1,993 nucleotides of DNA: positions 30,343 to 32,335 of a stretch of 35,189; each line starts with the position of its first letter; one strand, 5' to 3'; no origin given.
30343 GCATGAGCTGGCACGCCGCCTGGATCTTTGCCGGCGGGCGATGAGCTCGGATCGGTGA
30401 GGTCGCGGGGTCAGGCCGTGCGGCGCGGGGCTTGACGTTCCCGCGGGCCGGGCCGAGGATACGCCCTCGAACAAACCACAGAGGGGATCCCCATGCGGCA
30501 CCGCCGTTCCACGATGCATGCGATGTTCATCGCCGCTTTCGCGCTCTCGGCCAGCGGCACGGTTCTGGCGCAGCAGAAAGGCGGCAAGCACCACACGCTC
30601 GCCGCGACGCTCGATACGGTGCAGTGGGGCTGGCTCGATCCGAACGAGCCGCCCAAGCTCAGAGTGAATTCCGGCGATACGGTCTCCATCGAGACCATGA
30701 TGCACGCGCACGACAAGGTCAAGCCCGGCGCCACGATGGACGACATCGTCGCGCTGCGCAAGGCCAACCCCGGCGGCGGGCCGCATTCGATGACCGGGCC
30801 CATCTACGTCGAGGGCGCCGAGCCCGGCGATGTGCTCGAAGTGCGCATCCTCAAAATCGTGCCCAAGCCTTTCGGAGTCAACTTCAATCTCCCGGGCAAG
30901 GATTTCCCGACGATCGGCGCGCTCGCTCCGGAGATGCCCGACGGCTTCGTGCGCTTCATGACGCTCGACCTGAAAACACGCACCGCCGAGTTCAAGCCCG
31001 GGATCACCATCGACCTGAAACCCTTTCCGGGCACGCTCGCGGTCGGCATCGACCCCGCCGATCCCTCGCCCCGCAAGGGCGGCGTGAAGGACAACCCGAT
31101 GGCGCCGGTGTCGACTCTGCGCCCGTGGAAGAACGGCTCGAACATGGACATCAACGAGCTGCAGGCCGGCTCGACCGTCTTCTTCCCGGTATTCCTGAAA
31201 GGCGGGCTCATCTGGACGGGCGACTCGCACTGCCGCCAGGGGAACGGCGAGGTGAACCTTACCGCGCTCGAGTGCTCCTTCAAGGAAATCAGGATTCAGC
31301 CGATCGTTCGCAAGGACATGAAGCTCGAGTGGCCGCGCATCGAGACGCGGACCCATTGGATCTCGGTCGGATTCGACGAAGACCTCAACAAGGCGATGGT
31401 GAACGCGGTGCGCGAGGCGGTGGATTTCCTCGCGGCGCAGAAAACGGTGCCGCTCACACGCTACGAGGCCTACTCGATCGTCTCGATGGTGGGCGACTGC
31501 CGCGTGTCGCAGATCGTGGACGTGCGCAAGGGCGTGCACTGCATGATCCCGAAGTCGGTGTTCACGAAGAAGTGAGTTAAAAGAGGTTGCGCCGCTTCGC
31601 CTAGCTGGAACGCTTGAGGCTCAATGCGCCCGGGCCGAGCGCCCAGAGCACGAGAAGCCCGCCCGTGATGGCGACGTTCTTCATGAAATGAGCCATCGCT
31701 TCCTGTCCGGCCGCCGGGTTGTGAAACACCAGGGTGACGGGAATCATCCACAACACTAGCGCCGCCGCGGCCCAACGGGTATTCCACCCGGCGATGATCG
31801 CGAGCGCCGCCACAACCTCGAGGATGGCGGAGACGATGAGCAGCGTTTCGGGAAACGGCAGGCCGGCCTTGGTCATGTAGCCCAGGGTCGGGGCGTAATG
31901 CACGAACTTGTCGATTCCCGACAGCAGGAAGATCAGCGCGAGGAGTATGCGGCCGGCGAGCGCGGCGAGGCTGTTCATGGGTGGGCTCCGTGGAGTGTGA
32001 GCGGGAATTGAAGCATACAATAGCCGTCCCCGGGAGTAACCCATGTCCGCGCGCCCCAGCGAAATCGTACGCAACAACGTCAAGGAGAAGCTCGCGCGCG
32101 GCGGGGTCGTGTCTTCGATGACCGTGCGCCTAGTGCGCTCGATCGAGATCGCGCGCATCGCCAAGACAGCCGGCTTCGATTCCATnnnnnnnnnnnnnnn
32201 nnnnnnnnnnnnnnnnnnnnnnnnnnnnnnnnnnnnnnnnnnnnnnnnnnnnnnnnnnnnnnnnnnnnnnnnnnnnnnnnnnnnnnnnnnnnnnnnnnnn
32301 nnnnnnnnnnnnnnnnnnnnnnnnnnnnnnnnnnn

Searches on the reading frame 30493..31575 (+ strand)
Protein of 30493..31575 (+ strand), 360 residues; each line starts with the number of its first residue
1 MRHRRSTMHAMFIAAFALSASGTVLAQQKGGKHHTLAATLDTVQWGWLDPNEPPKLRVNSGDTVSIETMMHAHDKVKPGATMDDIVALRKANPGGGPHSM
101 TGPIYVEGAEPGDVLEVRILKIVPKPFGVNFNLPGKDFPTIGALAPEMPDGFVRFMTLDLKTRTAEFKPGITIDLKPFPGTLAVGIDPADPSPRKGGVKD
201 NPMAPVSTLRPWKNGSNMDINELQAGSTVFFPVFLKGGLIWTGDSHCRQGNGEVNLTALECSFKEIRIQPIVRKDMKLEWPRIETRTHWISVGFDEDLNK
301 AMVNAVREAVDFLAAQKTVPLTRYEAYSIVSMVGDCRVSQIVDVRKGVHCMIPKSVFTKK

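Call 50: search_protein_families(library=pfam, proteins=[window:30493-31575:+], max_evalue=0.0001)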
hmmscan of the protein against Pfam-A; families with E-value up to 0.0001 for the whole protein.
window:30493-31575:+ (360 aa): 1 family
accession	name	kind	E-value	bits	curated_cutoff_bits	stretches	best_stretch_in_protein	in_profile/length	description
PF03069.20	FmdA_AmdA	-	8.7e-34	117.5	27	2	207-358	202-372/373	Acetamidase/Formamidase family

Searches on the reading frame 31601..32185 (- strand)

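Call 50: search_protein_families(library=pfam, proteins=[window:31601-32185:-], max_evalue=0.0001)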
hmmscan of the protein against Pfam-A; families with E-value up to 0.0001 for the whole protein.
window:31601-32185:- (194 aa): 4 families
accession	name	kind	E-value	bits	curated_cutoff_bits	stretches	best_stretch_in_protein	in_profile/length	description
PF07681.17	DoxX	-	5.3e-18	65.9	23.6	1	75-155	2-84/85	DoxX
PF02077.20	SURF4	-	3.1e-09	37.3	27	1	51-190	133-260/267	SURF4 family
PF13564.11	DoxX_2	-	7.2e-07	29.7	26.3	1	80-155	4-81/103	DoxX-like family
PF07291.16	MauE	-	1.3e-06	29.2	27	1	74-152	4-85/128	Methylamine utilisation protein MauE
